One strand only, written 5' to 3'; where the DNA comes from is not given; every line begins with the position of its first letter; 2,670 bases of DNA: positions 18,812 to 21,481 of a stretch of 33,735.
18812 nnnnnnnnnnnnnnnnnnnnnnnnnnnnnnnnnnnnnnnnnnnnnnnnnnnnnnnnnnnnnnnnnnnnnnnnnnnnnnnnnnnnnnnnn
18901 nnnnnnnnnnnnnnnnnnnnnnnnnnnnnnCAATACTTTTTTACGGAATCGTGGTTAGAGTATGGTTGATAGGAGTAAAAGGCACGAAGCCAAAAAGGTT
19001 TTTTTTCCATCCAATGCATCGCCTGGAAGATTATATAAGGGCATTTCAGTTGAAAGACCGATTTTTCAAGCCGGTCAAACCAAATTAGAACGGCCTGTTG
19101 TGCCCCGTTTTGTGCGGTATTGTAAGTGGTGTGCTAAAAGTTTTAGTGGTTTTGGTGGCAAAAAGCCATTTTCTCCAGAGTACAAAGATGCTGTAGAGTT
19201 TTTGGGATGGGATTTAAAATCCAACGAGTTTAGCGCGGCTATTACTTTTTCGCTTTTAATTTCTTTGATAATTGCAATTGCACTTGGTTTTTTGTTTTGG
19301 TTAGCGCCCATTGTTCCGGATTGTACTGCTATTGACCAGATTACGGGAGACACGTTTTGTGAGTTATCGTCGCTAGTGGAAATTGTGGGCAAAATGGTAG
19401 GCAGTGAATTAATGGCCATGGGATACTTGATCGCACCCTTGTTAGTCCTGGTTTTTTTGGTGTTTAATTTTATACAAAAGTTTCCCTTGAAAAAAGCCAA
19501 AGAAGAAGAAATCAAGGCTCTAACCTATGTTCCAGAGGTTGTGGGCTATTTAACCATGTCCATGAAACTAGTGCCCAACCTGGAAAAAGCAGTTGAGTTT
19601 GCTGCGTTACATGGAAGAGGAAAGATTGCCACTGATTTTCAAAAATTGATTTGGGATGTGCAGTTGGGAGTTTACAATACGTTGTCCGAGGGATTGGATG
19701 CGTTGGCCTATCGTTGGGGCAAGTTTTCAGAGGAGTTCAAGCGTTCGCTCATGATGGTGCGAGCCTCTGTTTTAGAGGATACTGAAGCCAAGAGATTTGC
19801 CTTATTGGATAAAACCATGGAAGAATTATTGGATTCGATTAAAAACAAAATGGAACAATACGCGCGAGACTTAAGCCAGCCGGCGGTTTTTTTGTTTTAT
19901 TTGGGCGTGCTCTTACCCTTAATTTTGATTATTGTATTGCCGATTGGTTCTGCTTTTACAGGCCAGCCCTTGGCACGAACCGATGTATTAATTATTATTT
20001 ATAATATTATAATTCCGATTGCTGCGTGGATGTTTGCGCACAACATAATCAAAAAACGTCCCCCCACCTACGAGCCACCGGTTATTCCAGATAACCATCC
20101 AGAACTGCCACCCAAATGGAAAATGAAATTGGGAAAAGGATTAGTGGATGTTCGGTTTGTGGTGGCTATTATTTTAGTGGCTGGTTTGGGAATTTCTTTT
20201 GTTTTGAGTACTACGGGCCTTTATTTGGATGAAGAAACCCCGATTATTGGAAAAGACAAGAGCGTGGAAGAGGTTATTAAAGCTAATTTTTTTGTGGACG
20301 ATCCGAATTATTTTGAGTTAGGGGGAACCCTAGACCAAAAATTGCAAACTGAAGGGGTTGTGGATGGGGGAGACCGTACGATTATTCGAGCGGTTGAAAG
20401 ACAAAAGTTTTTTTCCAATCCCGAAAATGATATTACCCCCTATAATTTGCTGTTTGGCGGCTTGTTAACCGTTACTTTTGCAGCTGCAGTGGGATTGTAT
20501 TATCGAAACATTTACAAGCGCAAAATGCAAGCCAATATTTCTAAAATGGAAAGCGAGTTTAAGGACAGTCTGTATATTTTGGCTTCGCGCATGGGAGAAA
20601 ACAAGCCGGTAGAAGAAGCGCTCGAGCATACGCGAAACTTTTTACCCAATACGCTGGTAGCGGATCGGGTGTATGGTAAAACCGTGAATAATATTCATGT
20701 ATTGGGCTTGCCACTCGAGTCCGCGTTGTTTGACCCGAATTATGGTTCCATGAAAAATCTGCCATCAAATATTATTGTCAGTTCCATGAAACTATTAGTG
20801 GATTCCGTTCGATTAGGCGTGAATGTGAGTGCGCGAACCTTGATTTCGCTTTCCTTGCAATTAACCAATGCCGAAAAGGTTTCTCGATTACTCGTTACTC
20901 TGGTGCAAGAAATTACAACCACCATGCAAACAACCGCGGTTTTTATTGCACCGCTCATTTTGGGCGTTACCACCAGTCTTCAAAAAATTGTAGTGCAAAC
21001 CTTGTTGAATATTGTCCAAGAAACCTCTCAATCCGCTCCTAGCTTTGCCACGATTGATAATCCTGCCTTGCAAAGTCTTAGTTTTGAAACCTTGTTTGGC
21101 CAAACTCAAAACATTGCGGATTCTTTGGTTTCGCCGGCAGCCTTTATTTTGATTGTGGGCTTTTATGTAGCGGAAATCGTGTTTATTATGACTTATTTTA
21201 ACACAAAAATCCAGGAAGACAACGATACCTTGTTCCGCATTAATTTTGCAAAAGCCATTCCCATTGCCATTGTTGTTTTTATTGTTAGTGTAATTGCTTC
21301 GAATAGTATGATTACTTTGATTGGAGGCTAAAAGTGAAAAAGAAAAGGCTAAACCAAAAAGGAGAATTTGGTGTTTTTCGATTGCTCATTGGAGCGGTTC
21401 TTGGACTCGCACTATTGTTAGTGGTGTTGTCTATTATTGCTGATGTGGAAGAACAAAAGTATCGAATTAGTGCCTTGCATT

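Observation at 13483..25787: Type IV pilus-like operon with seven consecutive pilin-like genes but no peptidase or archaellum accessory genes, embedded among giant surface proteins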

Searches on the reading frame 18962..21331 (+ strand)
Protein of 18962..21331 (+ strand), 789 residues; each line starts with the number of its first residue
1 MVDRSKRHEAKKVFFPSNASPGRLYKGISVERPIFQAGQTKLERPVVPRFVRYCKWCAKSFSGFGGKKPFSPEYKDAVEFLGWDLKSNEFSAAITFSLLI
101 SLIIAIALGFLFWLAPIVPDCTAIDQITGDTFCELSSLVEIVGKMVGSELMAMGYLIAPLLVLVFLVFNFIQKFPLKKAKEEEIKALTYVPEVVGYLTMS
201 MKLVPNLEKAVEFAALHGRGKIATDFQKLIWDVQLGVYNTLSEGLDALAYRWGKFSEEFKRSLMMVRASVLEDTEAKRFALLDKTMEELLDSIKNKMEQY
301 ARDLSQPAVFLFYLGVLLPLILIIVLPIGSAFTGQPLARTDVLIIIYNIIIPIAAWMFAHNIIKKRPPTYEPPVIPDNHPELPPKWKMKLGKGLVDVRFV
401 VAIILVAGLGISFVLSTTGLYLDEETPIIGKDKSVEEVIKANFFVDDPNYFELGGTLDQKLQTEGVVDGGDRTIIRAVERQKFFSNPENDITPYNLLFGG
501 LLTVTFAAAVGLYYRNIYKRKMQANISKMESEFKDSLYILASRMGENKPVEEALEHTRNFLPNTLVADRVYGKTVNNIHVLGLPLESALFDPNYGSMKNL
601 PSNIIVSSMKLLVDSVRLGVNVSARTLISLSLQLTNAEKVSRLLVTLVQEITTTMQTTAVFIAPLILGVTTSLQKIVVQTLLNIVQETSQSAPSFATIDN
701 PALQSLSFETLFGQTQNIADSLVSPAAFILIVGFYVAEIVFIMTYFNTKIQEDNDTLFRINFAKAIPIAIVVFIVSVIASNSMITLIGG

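Call 4: search_protein_families(library=pfam, proteins=[window:18962-21331:+], max_evalue=0.1)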
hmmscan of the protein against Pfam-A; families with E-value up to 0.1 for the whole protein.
window:18962-21331:+ (789 aa): 3 families
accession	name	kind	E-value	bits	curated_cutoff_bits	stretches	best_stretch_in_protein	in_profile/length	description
PF12644.12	DUF3782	-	0.0039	17.8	24.4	1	239-284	25-70/78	Protein of unknown function (DUF3782)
PF00482.28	T2SSF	-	0.023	15.1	25.2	1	206-327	14-125/125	Type II secretion system (T2SS), protein F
PF11022.13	ATP19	-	0.094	13.5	27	0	140-166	6-32/67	ATP synthase subunit K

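Call 10: search_protein_families(library=ncbifam, proteins=[window:18962-21331:+], max_evalue=0.1)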
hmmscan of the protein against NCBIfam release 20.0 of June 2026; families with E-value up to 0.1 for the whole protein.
window:18962-21331:+ (789 aa): 0 families

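Call 11: find_encoding_contigs(protein=window:18962-21331:+, flank=10000, max_places=6)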
Protein window:18962-21331:+ (789 aa): 2 contigs read that carry it; 2 places shown.
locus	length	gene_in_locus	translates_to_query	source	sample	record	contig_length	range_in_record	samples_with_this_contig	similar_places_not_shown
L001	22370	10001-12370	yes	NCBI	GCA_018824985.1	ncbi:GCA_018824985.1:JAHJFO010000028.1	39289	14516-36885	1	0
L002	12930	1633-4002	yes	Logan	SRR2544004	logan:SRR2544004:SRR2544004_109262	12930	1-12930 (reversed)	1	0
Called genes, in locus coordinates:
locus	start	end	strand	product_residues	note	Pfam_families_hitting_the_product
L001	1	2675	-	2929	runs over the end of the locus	PF11974:bMG3 (faint), PF13620:CarboxypepD_reg (weak), PF13715:CarbopepD_reg_2 (faint)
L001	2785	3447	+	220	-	PF00583:Acetyltransf_1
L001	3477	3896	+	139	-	PF01894:YjbQ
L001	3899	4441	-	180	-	PF09721:Exosortase_EpsH (weak)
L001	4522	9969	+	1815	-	PF14890:Intein_splicing, PF14528:LAGLIDADG_3, PF14890:Intein_splicing, PF14528:LAGLIDADG_3, PF00437:T2SSE (weak)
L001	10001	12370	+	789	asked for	-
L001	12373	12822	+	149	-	-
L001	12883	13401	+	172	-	-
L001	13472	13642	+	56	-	-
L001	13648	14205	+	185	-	-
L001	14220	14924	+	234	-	-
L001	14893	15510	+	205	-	-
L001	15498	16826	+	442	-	-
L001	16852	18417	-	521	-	-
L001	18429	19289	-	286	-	-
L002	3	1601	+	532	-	?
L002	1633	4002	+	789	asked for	-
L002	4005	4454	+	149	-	-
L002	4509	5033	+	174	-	-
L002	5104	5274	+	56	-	-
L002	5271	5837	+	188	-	-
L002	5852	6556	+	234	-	-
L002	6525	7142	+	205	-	-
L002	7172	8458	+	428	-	-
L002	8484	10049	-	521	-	-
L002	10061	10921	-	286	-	-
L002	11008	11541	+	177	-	-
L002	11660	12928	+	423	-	?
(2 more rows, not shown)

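Call 12: find_homologous_proteins(query=window:18962-21331:+, max_evalue=0.001)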
Query window:18962-21331:+ (789 aa): 421 proteins with E <= 0.001 among 8000 candidates; the best 120 are listed.
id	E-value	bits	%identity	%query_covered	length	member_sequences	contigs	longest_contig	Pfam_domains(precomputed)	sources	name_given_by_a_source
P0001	0.0e+0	1738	100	100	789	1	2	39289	-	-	-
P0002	0.0e+0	1221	69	99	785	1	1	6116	PF00482.29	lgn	-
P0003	0.0e+0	1179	65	100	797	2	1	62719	PF00482.29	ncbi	-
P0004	0.0e+0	1173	65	100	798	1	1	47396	PF00482.29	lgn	-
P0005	0.0e+0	1101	63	100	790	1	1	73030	-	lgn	-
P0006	0.0e+0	1043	61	100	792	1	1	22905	-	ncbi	ncbi:MAG: hypothetical protein V1777_04635 [Candidatus Micrarchaeota archaeon]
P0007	0.0e+0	1022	67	84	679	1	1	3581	PF00482.29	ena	-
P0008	3.9e-279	946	56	98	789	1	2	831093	PF00482.29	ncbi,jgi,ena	-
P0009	1.1e-269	915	53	98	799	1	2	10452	-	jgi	jgi:hypothetical protein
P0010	4.5e-266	903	52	99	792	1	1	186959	PF00482.29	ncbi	-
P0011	3.7e-249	847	52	98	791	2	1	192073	PF00482.29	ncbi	ncbi:MAG: type II secretion system F family protein [Candidatus Diapherotrites archaeon]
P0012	3.8e-247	841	50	99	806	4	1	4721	-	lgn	-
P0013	3.9e-246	837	53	97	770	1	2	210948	-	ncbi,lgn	-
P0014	1.8e-245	835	53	97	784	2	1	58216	-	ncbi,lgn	ncbi:MAG: hypothetical protein ABIJ74_04445 [archaeon]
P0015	2.6e-245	834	53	98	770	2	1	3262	-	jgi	-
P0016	9.0e-244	829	53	97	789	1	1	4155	PF00482.29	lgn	-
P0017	3.5e-243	827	52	99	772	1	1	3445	PF00482.29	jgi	-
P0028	9.4e-238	810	51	97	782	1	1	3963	PF00482.29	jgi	jgi:hypothetical protein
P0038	1.0e-234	800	50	98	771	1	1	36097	PF00482.29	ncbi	-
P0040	1.6e-234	799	51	98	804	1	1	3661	PF00482.29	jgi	jgi:hypothetical protein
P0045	1.4e-233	796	49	99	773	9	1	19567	PF00482.29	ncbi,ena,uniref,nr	ncbi:MAG: type II secretion system F family protein [Candidatus Diapherotrites archaeon]|uniref:Type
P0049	2.8e-232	791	51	98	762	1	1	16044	PF00482.29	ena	-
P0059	3.1e-229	781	50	97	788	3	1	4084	PF00482.29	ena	-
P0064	2.8e-228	778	49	97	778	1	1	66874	PF00482.29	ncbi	ncbi:MAG: type II secretion system F family protein [Candidatus Diapherotrites archaeon]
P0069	3.8e-227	774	49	99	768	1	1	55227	PF00482.29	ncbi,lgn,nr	ncbi:MAG: type II secretion system F family protein [Candidatus Diapherotrites archaeon]|nr:type II 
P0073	2.2e-225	769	50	98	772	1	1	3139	PF00482.29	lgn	-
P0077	1.2e-224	766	48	100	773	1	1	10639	PF00482.29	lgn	-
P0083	2.5e-223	762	49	98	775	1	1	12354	PF00482.29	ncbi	ncbi:MAG: type II secretion system F family protein [Candidatus Diapherotrites archaeon]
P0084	2.9e-223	762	49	98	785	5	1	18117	PF00482.29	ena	-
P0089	7.1e-222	757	48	97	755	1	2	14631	PF00482.29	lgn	-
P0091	1.3e-221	756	47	98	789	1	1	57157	PF00482.29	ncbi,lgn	-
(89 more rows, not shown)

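Call 14: find_related_loci(query=A1, collection=genome_contigs, flank=10000)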
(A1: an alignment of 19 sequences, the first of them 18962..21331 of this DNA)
Query A1 (789 aa) in genome_contigs; peptide patterns used: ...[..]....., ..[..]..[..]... (x = any residue, [..] = any of these).
242 stretches matched a pattern; 239 encode a relative of the query (tblastn E <= 1e-3); the best 80 are kept; 80 distinct loci.
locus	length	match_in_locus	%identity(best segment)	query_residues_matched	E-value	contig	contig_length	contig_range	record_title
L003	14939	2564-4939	61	1-789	0e+0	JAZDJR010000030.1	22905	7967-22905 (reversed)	MAG: Candidatus Micrarchaeota archaeon isolate MEGAHIT-group-0.496 k141_20009226, whole genome shotgun sequence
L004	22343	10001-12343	55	11-788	0e+0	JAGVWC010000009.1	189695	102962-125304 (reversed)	MAG: Candidatus Iainarchaeum archaeon isolate RIFCSPLOWO2_01_FULL_AR10_48_17 rifcsplowo2_01_scaffold_73, whole genome sh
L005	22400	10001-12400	49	4-784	0e+0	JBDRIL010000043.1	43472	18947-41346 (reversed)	MAG: archaeon isolate MEGAHIT-group-1.583 k141_541335, whole genome shotgun sequence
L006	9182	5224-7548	50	5-789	0e+0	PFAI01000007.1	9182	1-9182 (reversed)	MAG: Candidatus Diapherotrites archaeon CG10_big_fil_rev_8_21_14_0_10_31_34 CG10_8_21_14_0.10_scaffold_10443_c, whole ge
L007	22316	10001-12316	51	4-784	0e+0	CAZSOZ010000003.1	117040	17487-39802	MAG TPA_asm: uncultured archaeon isolate SRP141376_co4_183 genome assembly, contig: NODE_214_length_117040_cov_12.116425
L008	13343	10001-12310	53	1-769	0e+0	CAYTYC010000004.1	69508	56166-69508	MAG TPA_asm: uncultured archaeon isolate binchicken_co17_196 genome assembly, contig: NODE_1252_length_69508_cov_6.48582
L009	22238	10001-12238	52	17-781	0e+0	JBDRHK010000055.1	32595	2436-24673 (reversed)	MAG: Candidatus Iainarchaeum archaeon isolate MEGAHIT-group-1.513 k141_4732989, whole genome shotgun sequence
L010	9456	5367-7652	53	20-784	0e+0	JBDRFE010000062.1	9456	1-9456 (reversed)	MAG: archaeon isolate MEGAHIT-group-1.353 k141_7582425, whole genome shotgun sequence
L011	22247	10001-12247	52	17-789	0e+0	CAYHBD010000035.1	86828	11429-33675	MAG TPA_asm: uncultured archaeon isolate ERP119294_co2_134 genome assembly, contig: k141_3616506, whole genome shotgun s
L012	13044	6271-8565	49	1-789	0e+0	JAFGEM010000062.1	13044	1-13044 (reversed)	MAG: Candidatus Iainarchaeum archaeon isolate Zod_Metabat.1228 k87_6474288, whole genome shotgun sequence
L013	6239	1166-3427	52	14-789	0e+0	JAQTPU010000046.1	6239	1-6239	MAG: Candidatus ainarchaeum sp. isolate STB_123 NODE_37702_length_6239_cov_2.151342_Sandtown_B, whole genome shotgun seq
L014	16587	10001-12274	52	5-781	0e+0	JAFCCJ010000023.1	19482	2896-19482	MAG: Candidatus Iainarchaeum archaeon isolate AB_3033_Bin_152 AB_3033_Bin_152_scaffold_4147, whole genome shotgun sequen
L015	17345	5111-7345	51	1-773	0e+0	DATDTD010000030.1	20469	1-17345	MAG TPA_asm: archaeon isolate SMAG_U8022 k141_734403, whole genome shotgun sequence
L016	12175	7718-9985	52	20-789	0e+0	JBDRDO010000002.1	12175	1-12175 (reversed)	MAG: Candidatus Iainarchaeum archaeon isolate MEGAHIT-group-1.256 k141_6181552, whole genome shotgun sequence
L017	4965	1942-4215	51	11-781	0e+0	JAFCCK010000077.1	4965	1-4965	MAG: Candidatus Iainarchaeum archaeon isolate AB_3033_Bin_158 AB_3033_Bin_158_scaffold_32766, whole genome shotgun seque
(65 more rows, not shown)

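Call 26: search_protein_families(library=pfam, alignment_id=A1, max_evalue=0.01)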
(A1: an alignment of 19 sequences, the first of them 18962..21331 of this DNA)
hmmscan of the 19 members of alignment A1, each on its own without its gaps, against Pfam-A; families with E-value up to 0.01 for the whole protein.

A. member 1, window:18962-21331:+ (789 aa): 1 family
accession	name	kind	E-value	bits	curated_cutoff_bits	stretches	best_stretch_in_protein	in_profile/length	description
PF12644.12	DUF3782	-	0.0039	17.8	24.4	0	239-284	25-70/78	Protein of unknown function (DUF3782)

B. families by the number of members that match (of 19 scanned): 3 families
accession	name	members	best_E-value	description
PF00482.28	T2SSF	17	2.7e-06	Type II secretion system (T2SS), protein F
PF12644.12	DUF3782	5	0.00085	Protein of unknown function (DUF3782)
PF20990.2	DUF2207_C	1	0.00014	Predicted membrane protein (DUF2207) C-terminal domain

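Call 27: search_solved_structures(query=A1, max_evalue=1)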
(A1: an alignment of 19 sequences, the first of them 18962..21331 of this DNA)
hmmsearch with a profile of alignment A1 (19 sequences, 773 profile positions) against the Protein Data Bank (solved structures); distinct sequences matched with E-value up to 1: 0.

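Call 54: search_protein_families(library=pfam, alignment_id=A3, max_evalue=1)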
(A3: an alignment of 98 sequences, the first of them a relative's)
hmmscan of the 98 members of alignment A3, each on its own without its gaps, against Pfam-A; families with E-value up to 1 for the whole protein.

A. member 1, L044:12476-12925:+ (150 aa): 1 family
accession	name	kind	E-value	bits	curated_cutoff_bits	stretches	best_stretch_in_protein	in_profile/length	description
PF10766.14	AcrZ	-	0.19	11.8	26.2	1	13-42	8-37/48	Multidrug efflux pump-associated protein AcrZ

B. families by the number of members that match (of 98 scanned): 73 families (the first 25 are shown)
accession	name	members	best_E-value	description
PF25667.1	ASFV_P17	3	0.097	African swine fever virus minor capsid protein p17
PF12669.12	FeoB_associated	3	0.29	FeoB-associated Cys-rich membrane protein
PF17319.7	DUF5362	2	0.0035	Family of unknown function (DUF5362)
PF01594.21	AI-2E_transport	2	0.0055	AI-2E family transporter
PF13800.11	Sigma_reg_N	2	0.012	Sigma factor regulator N-terminal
PF20520.3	Ac45-VOA1_TM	2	0.02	V0 complex accessory subunit Ac45/VOA1 transmembrane domain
PF01219.24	DAGK_prokar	2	0.029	Prokaryotic diacylglycerol kinase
PF12729.13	4HB_MCP_1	2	0.036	Four helix bundle sensory module for signal transduction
PF11807.13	UstYa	2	0.056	Mycotoxin biosynthesis protein UstYa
PF04210.18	MtrG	2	0.12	Tetrahydromethanopterin S-methyltransferase, subunit G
PF07963.17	N_methyl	2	0.21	Prokaryotic N-terminal methylation motif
PF23960.2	DUF7289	2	0.22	Family of unknown function (DUF7289)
PF23676.1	YnaM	2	0.22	Protein YnaM-like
PF00024.32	PAN_1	1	0.0054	PAN domain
PF00770.24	Peptidase_C5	1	0.0059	Adenovirus endoprotease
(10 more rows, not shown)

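Call 56: predict_structure(alignment_id=A1)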
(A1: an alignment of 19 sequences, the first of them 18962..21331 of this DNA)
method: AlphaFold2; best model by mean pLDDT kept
length: 789 residues; sequences in the alignment: 19
mean_pLDDT: 76.5   pTM: 0.67
mean pLDDT of the five models: 76.5, 75.5, 73.0, 70.4, 70.2
residues with pLDDT >= 90: 38; 70-90: 572; 50-70: 130; < 50: 49
segments of 3 or more residues with pLDDT < 50: 1-3, 5-7, 10-12, 30-43, 690-701, 703-714
pLDDT, mean of each block of 10 residues (from residue 1): 46 55 56 43 63 86 72 84 83 85 82 69 68 68 62 72 81 85 81 81 79 79 85 80 86 83 87 85 87 82 72 73 67 60 77 83 72 79 83 86 90 84 73 76 67 74 65 72 74 85 91 89 88 86 84 87 82 88 86 85 83 78 78 78 77 83 86 77 61 38 43 50 75 87 86 85 91 89 67
secondary structure, 60 per line:
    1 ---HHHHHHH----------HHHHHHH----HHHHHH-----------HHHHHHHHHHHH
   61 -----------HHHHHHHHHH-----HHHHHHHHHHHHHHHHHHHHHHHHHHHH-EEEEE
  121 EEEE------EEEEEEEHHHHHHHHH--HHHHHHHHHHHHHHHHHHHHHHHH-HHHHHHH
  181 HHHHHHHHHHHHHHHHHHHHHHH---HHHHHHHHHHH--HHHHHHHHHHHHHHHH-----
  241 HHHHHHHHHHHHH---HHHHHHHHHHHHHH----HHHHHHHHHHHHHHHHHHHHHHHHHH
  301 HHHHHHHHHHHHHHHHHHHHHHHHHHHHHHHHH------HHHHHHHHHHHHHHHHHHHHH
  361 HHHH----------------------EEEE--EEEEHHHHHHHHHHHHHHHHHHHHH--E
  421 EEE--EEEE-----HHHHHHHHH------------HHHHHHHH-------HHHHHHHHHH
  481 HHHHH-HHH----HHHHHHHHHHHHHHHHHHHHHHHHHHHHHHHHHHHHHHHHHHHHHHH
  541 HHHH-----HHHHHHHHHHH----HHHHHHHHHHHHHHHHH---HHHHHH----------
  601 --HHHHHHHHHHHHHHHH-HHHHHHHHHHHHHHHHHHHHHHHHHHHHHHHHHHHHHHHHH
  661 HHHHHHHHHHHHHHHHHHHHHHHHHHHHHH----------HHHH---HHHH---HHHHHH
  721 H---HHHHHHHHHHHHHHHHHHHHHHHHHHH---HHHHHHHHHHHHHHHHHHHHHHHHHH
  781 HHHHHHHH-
elements in order (helices of 4 or more, strands of 3 or more residues): H4-10 H21-27 H32-37 H49-60 H72-81 H87-114 E116-124 E131-137 H138-146 H149-172 H174-203 H207-217 H220-235 H241-253 H257-270 H275-333 H340-364 E387-390 E393-396 H397-417 E420-423 E426-429 H435-443 H456-463 H471-485 H494-544 H550-560 H565-581 H585-590 H603-618 H620-690 H701-704 H708-711 H715-721 H725-751 H755-788
